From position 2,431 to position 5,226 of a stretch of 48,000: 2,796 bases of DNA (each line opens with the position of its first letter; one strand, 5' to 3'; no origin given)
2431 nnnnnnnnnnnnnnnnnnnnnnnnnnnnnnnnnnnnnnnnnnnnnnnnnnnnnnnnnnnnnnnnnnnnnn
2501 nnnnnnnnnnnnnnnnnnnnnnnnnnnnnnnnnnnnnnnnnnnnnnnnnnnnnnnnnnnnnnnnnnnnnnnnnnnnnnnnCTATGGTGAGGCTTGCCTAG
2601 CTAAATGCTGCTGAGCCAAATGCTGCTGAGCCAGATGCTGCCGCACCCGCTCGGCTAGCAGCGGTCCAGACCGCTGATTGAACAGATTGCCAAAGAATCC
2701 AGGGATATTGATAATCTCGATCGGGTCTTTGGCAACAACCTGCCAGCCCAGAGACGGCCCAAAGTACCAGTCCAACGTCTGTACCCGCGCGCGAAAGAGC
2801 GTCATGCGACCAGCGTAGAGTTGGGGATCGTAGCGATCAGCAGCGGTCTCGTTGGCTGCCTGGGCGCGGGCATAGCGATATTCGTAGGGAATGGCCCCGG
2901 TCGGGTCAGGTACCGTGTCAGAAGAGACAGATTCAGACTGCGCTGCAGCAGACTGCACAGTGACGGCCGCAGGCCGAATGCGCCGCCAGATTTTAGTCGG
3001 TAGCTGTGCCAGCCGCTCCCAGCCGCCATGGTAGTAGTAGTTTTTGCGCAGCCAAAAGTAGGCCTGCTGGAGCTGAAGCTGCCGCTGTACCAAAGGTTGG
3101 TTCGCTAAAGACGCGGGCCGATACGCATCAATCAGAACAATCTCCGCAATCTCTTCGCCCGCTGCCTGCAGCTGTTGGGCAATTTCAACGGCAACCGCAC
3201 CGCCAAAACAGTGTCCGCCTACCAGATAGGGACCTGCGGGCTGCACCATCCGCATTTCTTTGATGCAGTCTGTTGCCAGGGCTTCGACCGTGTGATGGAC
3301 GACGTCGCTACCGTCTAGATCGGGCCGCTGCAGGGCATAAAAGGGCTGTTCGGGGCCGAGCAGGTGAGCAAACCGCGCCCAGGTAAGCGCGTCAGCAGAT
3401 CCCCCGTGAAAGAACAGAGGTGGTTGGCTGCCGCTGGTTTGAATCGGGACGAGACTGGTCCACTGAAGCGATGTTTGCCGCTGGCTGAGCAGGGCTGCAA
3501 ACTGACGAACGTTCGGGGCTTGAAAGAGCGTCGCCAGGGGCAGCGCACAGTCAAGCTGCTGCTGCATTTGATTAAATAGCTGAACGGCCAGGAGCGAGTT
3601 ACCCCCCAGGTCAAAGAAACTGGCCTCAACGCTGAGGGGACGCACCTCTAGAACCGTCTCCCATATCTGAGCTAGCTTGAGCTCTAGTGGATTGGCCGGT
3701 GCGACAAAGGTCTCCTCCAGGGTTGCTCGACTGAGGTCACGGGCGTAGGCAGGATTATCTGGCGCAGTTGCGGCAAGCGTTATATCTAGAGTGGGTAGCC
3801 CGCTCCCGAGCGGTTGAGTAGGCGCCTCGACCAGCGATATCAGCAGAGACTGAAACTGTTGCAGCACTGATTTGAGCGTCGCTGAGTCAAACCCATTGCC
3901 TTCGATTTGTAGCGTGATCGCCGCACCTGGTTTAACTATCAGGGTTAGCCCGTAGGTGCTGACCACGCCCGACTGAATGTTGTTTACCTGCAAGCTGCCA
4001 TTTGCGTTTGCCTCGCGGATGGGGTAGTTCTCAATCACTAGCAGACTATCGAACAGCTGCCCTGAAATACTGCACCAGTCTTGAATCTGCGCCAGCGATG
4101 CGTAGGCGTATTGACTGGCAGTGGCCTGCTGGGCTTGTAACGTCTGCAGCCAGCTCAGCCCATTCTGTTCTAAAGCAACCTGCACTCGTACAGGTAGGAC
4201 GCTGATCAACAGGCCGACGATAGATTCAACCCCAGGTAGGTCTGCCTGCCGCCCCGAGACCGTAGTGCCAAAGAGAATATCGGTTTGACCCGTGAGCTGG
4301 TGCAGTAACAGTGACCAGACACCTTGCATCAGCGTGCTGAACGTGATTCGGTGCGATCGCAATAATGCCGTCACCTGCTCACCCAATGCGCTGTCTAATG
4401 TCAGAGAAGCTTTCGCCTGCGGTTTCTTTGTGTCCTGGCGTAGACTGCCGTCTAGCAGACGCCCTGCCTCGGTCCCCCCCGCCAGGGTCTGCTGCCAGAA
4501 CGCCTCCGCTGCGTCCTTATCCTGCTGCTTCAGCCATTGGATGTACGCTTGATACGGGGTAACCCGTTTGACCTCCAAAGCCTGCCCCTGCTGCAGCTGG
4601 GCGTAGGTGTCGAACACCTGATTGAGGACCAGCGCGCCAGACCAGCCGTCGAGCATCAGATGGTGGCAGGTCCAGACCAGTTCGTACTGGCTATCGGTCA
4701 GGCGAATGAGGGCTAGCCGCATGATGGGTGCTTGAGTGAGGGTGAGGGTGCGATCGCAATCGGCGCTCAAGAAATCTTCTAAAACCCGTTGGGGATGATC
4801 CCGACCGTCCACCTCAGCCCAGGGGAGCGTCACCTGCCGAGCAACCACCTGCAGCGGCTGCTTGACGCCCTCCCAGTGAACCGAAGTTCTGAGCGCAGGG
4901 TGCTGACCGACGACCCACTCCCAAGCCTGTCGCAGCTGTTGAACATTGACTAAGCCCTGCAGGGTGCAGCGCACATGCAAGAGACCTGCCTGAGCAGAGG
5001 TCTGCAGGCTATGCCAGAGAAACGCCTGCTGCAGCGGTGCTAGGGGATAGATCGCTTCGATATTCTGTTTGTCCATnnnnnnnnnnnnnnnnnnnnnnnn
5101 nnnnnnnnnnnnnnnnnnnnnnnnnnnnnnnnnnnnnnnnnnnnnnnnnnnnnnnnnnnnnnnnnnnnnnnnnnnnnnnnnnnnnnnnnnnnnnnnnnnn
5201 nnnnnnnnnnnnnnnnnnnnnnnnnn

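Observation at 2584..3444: Terminal thioesterase has Cys at the nucleophile position (GHCFGG) and lacks the usual C-terminal His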

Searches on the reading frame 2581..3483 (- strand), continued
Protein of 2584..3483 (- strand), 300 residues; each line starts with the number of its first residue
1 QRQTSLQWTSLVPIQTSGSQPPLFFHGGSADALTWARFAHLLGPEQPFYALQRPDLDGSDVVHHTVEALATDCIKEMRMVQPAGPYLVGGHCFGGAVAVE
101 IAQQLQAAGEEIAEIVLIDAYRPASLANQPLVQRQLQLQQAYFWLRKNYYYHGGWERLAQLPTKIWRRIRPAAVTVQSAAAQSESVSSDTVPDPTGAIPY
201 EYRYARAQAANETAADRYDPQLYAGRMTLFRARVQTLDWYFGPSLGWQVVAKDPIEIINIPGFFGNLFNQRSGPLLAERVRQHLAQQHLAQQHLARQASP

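Call 69: search_protein_families(library=pfam, proteins=[P0021, P0022, P0025, P0029, P0020, P0023, P0024], max_evalue=0.0001)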
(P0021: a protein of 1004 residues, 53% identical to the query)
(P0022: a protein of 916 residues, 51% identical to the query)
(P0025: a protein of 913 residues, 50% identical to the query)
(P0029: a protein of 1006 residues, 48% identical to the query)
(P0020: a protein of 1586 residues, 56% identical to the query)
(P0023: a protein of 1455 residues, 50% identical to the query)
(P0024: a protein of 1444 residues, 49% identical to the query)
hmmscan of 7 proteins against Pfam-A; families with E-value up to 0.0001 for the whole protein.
P0021 (1004 aa): 5 families
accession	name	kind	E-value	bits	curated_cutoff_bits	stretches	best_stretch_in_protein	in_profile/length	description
PF00668.25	Condensation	-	1.7e-69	235.2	30.6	1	80-523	4-452/456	Condensation domain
PF00975.26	Thioesterase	-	7.8e-20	72.5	26.4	1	678-845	5-167/226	Thioesterase domain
PF00550.31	PP-binding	-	2.8e-16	60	20.8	1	572-635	2-67/67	Phosphopantetheine attachment site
PF12697.13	Abhydrolase_6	-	1.5e-06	29.5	26.3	1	677-826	2-146/217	Alpha/beta hydrolase family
PF23297.2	ACP_SdgA_C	-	6.1e-05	23.5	27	0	584-644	28-88/95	Highly reducing polyketide synthase sdgA, C-terminal ACP domain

P0022 (916 aa): 5 families
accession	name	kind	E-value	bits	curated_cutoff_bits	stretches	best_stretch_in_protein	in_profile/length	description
PF00501.34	AMP-binding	-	3.1e-78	263.7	29.9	1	13-376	3-383/384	AMP-binding enzyme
PF00975.26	Thioesterase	-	6.4e-22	79.3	26.4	1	618-761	5-130/226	Thioesterase domain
PF00550.31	PP-binding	-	1.5e-15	57.7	20.8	1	529-593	1-67/67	Phosphopantetheine attachment site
PF13193.12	AMP-binding_C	-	4.6e-12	47.1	24.5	1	427-502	1-76/76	AMP-binding enzyme C-terminal domain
PF12697.13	Abhydrolase_6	-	5e-08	34.3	26.3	1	617-733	2-113/217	Alpha/beta hydrolase family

P0025 (913 aa): 6 families
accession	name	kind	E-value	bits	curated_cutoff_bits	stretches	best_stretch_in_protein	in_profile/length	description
PF00501.34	AMP-binding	-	1.7e-55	188.9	29.9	1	25-375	2-384/384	AMP-binding enzyme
PF00975.26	Thioesterase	-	1.3e-18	68.6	26.4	1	625-724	6-106/226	Thioesterase domain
PF00550.31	PP-binding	-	3.3e-16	59.7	20.8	1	537-597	2-64/67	Phosphopantetheine attachment site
PF13193.12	AMP-binding_C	-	6e-11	43.6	24.5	1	432-507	1-76/76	AMP-binding enzyme C-terminal domain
PF12697.13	Abhydrolase_6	-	4.6e-07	31.2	26.3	1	623-732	2-106/217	Alpha/beta hydrolase family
PF00561.26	Abhydrolase_1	-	3.4e-05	24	25.8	0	623-780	4-161/245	alpha/beta hydrolase fold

P0029 (1006 aa): 6 families
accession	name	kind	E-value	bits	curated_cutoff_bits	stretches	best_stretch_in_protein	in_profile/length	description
PF00668.25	Condensation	-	1.6e-102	344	30.6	1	86-545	2-456/456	Condensation domain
PF18563.6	TubC_N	-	4.8e-20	71.8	26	1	20-68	3-51/52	TubC N-terminal docking domain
PF00975.26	Thioesterase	-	2e-19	71.2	26.4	1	731-835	5-110/226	Thioesterase domain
PF00550.31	PP-binding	-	6.1e-13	49.3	20.8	1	642-705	1-66/67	Phosphopantetheine attachment site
PF12697.13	Abhydrolase_6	-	4.6e-10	41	26.3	1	730-909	2-171/217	Alpha/beta hydrolase family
PF00561.26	Abhydrolase_1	-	3.7e-05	24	25.8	0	730-844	4-125/245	alpha/beta hydrolase fold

P0020 (1586 aa): 5 families
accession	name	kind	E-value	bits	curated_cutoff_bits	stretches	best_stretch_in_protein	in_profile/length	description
PF00668.25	Condensation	-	2.8e-129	432.2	30.6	2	738-1178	2-445/456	Condensation domain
PF00550.31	PP-binding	-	1e-33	115.8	20.8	2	147-210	1-67/67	Phosphopantetheine attachment site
PF00975.26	Thioesterase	-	8e-20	72.5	26.4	1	1309-1414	4-110/226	Thioesterase domain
PF12697.13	Abhydrolase_6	-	5.8e-07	30.8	26.3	1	1310-1425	3-113/217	Alpha/beta hydrolase family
PF13193.12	AMP-binding_C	-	1.8e-06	29.2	24.5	1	60-109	27-76/76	AMP-binding enzyme C-terminal domain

P0023 (1455 aa): 7 families
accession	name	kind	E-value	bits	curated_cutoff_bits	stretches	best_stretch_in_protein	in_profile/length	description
PF00668.25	Condensation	-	1.9e-119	399.8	30.6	1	75-519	4-455/456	Condensation domain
PF00501.34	AMP-binding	-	1.7e-66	225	29.9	1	539-907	2-384/384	AMP-binding enzyme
PF00975.26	Thioesterase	-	2.6e-21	77.3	26.4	1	1158-1259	4-106/226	Thioesterase domain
PF18563.6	TubC_N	-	2e-18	66.6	26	1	4-53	1-50/52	TubC N-terminal docking domain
PF00550.31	PP-binding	-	2e-15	57.2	20.8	1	1071-1133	2-66/67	Phosphopantetheine attachment site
PF13193.12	AMP-binding_C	-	7.4e-13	49.7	24.5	1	966-1041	1-76/76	AMP-binding enzyme C-terminal domain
PF12697.13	Abhydrolase_6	-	3.5e-06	28.3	26.3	1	1159-1265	3-104/217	Alpha/beta hydrolase family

P0024 (1444 aa): 7 families
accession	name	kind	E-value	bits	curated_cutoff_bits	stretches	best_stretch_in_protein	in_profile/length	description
PF00668.25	Condensation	-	2.8e-123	412.4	30.6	1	71-514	3-453/456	Condensation domain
PF00501.34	AMP-binding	-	1.3e-65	222.2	29.9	1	545-899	1-384/384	AMP-binding enzyme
PF00975.26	Thioesterase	-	5e-22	79.7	26.4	1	1148-1250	4-107/226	Thioesterase domain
PF18563.6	TubC_N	-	6.2e-21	74.7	26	1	4-55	1-52/52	TubC N-terminal docking domain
PF00550.31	PP-binding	-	2.5e-13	50.5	20.8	1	1062-1122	3-65/67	Phosphopantetheine attachment site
PF13193.12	AMP-binding_C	-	3.6e-13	50.7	24.5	1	956-1031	1-76/76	AMP-binding enzyme C-terminal domain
PF00561.26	Abhydrolase_1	-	6.4e-05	23.2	25.8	0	1149-1325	5-177/245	alpha/beta hydrolase fold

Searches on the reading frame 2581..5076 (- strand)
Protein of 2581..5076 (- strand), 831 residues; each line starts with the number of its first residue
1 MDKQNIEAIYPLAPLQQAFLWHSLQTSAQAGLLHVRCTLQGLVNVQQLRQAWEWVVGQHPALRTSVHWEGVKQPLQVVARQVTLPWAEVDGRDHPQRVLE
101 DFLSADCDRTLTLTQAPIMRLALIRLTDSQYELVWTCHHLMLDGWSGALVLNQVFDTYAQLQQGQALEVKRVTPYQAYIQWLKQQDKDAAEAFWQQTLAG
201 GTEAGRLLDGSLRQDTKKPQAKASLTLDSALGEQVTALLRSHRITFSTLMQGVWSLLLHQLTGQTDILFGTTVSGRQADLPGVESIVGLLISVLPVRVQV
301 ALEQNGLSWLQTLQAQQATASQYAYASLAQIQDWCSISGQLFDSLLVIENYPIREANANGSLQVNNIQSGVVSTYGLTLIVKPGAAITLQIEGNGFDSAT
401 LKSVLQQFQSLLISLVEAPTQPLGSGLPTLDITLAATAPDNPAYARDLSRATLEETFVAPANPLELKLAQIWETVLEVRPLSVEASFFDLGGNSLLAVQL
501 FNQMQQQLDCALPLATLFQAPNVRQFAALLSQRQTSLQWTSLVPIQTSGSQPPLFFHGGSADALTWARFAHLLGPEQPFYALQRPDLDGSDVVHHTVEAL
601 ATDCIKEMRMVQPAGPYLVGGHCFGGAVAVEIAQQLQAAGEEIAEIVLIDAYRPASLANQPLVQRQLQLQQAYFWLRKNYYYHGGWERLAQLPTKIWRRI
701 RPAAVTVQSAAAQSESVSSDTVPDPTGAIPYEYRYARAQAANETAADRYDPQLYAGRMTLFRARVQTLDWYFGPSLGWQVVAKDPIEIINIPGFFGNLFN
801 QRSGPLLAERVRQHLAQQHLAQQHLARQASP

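Call 5: search_protein_families(library=pfam, proteins=[window:2581-5076:-], max_evalue=0.01)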
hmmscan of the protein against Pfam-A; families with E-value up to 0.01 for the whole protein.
window:2581-5076:- (831 aa): 5 families
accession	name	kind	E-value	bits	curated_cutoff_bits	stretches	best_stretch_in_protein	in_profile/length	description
PF00668.25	Condensation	-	1.3e-75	255.3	30.6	1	7-424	2-442/456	Condensation domain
PF00975.26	Thioesterase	-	3e-19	70.6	26.4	1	555-660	5-111/226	Thioesterase domain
PF00550.31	PP-binding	-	6.6e-16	58.8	20.8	1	467-530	2-67/67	Phosphopantetheine attachment site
PF12697.13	Abhydrolase_6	-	4.8e-08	34.4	26.3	1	554-712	2-155/217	Alpha/beta hydrolase family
PF00561.26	Abhydrolase_1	-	0.0054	16.9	25.8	0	554-699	4-146/245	alpha/beta hydrolase fold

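Call 35: search_protein_families(library=ncbifam, proteins=[window:2581-5076:-], max_evalue=0.001)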
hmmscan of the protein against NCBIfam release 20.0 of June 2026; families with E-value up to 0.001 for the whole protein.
window:2581-5076:- (831 aa): 9 families
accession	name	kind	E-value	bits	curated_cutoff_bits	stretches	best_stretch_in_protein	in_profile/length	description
NF004282.0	PRK05691.1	subfamily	3.3e-78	262.4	4090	2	4-418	3252-3686/4334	non-ribosomal peptide synthase/polyketide synthase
NF041803.1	NRPS_SolG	exception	3.2e-33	114.4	2200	2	4-423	106-532/1163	solanimycin non-ribosomal peptide synthetase SolG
NF047350.1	aureusi_NRPS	equivalog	1.4e-30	105.1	2500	2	39-417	1025-1399/2373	aureusimine non-ribosomal peptide synthetase AusA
NF038078.1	NRPS_MxcG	equivalog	2e-28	98.3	2300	2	38-427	34-428/1442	myxochelin non-ribosomal peptide synthetase MxcG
NF007605.2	PRK10252.1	equivalog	1.4e-25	89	2400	2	457-655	968-1170/1292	enterobactin non-ribosomal peptide synthetase EntF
TIGR03443.1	alpha_am_amid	equivalog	4.2e-13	47.6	1030.1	1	459-533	844-920/1390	L-aminoadipate-semialdehyde dehydrogenase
NF040607.1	mycolic_Pks13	equivalog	8.2e-12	43.4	2100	1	549-680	1419-1545/1680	polyketide synthase Pks13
NF011457.0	PRK14875.1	equivalog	7.4e-07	28.4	307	1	548-649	128-229/372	acetoin dehydrogenase dihydrolipoyllysine-residue acetyltransferase subunit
NF045894.1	PKS_plus_SDR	equivalog_domain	0.00012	19.8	1740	1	481-532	1460-1511/1515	type I polyketide synthase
